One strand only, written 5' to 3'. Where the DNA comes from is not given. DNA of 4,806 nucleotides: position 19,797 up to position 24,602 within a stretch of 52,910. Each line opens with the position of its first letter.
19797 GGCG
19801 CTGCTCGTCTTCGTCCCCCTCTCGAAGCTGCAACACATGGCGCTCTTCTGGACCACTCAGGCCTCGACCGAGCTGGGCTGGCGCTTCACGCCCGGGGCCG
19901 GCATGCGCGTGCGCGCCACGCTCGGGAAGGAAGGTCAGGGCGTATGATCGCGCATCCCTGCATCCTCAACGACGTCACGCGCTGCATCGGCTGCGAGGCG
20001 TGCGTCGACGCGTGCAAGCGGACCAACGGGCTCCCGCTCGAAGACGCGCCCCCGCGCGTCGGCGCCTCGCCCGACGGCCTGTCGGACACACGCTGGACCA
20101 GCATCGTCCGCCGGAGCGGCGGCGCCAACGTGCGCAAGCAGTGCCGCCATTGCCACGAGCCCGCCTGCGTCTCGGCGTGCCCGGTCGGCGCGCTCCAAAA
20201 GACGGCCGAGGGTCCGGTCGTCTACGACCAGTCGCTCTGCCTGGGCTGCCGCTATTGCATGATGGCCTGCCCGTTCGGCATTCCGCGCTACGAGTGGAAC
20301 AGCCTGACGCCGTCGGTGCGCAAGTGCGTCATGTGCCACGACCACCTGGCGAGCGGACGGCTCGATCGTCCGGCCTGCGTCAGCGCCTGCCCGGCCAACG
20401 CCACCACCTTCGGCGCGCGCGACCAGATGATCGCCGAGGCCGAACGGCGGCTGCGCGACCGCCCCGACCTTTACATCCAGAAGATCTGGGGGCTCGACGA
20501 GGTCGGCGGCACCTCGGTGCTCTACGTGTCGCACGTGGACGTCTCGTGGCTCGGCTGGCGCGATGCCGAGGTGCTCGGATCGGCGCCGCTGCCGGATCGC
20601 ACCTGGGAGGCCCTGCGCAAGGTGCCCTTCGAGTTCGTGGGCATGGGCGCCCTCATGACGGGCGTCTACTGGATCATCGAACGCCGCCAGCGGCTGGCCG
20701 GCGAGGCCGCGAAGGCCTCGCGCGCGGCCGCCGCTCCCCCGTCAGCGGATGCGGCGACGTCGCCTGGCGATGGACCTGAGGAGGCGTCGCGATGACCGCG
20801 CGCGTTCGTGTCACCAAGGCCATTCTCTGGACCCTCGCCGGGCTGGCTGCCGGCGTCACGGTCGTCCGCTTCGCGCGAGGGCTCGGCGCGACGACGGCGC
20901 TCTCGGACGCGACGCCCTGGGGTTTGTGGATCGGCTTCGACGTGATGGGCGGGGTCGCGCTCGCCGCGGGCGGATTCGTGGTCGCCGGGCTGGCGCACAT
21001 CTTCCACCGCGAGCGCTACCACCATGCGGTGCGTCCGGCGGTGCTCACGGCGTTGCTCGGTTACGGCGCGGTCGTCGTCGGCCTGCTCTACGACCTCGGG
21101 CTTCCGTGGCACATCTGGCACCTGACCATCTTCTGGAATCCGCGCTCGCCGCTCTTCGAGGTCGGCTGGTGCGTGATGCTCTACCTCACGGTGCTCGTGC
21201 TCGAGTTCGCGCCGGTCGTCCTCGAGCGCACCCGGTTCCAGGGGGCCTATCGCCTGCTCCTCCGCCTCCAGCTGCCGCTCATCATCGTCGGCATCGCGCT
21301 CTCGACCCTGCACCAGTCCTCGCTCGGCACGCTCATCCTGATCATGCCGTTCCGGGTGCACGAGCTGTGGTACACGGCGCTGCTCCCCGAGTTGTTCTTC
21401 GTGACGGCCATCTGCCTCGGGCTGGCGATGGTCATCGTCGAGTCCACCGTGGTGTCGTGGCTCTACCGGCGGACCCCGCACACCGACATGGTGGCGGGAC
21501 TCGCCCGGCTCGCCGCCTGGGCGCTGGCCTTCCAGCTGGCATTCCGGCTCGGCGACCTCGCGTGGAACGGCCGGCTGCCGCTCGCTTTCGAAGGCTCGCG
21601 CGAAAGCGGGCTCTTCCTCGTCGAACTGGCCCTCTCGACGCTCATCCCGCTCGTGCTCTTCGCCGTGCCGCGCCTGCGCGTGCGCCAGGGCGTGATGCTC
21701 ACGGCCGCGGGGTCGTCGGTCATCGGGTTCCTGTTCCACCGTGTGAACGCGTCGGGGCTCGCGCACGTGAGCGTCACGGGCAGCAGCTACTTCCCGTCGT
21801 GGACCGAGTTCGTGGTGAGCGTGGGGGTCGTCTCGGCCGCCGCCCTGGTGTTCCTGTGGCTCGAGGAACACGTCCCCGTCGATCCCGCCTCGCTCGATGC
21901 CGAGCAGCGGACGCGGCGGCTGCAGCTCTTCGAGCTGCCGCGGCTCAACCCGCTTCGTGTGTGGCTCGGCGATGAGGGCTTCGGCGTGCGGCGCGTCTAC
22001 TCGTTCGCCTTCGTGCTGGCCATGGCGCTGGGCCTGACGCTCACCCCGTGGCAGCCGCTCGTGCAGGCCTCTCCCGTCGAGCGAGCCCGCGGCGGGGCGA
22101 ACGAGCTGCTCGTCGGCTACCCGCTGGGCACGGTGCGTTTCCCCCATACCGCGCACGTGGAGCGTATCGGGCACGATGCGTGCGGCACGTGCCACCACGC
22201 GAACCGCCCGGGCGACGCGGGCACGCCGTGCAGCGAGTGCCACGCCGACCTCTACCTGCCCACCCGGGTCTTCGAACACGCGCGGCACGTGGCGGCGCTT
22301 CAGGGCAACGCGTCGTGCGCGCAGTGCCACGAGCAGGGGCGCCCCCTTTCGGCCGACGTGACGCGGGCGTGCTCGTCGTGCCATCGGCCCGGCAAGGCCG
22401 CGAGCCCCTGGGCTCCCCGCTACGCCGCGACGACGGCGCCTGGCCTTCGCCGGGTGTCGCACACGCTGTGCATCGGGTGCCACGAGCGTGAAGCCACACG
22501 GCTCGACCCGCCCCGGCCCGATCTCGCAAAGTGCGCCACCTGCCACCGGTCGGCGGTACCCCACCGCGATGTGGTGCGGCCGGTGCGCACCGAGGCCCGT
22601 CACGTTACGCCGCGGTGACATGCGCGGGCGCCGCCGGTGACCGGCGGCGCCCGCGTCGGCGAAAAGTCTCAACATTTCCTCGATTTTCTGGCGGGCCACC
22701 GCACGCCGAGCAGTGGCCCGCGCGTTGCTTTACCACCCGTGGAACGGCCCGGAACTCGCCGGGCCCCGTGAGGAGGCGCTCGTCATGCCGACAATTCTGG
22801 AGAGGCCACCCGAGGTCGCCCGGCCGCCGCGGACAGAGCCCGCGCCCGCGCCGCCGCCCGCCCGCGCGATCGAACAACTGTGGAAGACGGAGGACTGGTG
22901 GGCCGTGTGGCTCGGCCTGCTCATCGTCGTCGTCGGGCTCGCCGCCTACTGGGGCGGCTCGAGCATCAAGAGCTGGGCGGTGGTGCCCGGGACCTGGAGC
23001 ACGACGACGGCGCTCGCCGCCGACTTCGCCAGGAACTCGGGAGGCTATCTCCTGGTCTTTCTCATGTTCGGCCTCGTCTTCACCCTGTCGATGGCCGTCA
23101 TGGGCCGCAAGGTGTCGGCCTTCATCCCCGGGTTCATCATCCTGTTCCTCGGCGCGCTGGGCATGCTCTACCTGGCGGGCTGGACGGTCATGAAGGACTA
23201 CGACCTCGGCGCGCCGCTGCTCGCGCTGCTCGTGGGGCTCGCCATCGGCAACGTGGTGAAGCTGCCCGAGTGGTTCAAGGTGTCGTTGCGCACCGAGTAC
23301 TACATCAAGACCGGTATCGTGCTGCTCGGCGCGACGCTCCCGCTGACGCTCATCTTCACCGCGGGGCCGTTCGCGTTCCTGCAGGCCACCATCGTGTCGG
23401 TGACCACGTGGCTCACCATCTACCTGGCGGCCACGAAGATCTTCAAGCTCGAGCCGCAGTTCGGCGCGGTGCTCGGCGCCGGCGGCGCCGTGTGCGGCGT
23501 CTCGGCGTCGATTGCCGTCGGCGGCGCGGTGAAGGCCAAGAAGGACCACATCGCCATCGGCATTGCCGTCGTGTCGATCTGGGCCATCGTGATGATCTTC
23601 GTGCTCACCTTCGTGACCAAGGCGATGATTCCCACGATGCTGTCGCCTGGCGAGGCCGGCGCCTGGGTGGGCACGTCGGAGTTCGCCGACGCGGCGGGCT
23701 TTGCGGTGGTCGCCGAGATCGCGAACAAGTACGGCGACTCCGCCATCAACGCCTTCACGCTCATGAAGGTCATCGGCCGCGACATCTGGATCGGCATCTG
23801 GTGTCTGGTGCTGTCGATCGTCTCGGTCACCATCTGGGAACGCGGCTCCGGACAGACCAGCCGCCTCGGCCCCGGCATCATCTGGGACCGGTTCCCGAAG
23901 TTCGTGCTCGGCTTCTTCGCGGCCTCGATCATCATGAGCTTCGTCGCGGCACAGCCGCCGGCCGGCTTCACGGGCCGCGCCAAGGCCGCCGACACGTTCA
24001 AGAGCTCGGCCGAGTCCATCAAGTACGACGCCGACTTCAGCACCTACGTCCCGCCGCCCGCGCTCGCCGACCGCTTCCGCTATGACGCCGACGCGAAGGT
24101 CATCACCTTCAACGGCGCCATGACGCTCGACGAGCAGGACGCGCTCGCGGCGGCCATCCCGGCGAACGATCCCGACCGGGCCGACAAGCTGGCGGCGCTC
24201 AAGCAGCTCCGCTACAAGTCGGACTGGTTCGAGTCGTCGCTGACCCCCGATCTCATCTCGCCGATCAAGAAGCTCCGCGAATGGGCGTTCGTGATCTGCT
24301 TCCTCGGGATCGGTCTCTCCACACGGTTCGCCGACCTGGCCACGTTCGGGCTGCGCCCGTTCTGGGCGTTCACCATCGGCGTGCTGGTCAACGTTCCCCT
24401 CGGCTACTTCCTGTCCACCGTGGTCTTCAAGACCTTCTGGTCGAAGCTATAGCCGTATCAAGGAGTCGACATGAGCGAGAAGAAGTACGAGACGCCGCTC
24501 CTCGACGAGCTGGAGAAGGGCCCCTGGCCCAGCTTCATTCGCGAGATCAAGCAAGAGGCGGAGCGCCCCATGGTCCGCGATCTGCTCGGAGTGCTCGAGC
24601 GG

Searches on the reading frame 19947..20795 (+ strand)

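Call 64: search_protein_families(library=pfam, proteins=[window:19947-20795:+], max_evalue=0.01)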
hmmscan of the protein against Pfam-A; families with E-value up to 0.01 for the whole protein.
window:19947-20795:+ (282 aa): 13 families
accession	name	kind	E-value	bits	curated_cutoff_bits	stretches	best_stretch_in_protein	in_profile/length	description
PF13247.11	Fer4_11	-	1.9e-19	70.1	26.2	1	64-158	8-100/100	4Fe-4S dicluster domain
PF12838.12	Fer4_7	-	3.3e-14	53.5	27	2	65-112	1-52/52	4Fe-4S dicluster domain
PF00037.32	Fer4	-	4.6e-13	48.8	21.1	2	91-112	1-22/24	4Fe-4S binding domain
PF13187.11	Fer4_9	-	1.1e-12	48.2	27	2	98-152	2-51/52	4Fe-4S dicluster domain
PF13237.11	Fer4_10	-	1.7e-10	41.1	25.5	3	91-149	2-53/53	4Fe-4S dicluster domain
PF12837.12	Fer4_6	-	1.2e-09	38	25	1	91-112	2-23/24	4Fe-4S binding domain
PF12797.12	Fer4_2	-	1.4e-09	37.7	24.5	1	90-110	2-22/22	4Fe-4S binding domain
PF12798.12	Fer4_3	-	2.2e-07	31.6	27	0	98-112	1-15/15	4Fe-4S binding domain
PF12800.12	Fer4_4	-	6.2e-06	26.6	24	0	12-24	3-15/17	4Fe-4S binding domain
PF14697.11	Fer4_21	-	6.7e-05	23.4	35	1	64-110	6-53/59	4Fe-4S dicluster domain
PF13484.11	Fer4_16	-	0.00015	22.9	30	0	65-88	1-21/66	4Fe-4S double cluster binding domain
PF13534.11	Fer4_17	-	0.00023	22.1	22.2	0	12-81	1-59/61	4Fe-4S dicluster domain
PF13183.11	Fer4_8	-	0.00043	21.2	27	1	10-81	2-67/68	4Fe-4S dicluster domain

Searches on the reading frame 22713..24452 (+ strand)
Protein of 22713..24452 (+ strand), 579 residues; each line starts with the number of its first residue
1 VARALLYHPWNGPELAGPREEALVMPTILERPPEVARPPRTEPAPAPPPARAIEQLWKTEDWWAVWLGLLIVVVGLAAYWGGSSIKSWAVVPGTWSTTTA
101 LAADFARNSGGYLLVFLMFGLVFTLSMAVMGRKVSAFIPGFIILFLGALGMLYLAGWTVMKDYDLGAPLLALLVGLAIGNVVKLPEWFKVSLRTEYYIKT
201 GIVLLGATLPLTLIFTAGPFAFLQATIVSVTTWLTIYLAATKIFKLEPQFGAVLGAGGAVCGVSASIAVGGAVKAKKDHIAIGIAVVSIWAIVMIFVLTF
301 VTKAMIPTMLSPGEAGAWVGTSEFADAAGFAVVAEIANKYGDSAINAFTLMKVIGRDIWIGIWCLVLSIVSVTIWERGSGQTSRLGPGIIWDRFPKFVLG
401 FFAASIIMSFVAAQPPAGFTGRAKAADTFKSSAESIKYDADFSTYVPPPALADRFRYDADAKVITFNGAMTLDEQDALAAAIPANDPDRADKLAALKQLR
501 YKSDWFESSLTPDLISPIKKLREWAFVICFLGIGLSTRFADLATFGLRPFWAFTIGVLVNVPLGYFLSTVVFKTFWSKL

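Call 14: search_protein_families(library=pfam, proteins=[window:22713-24452:+], max_evalue=0.000001)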
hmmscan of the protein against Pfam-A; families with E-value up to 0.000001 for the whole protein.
window:22713-24452:+ (579 aa): 1 family
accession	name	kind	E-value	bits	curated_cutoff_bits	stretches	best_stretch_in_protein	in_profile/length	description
PF03601.19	Cons_hypoth698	-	1.4e-37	129.7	24.5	1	140-414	2-262/304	Conserved hypothetical protein 698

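Call 69: search_protein_families(library=ncbifam, proteins=[window:22713-24452:+], max_evalue=1e-20)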
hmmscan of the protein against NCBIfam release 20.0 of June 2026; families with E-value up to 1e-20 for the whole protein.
window:22713-24452:+ (579 aa): 0 families
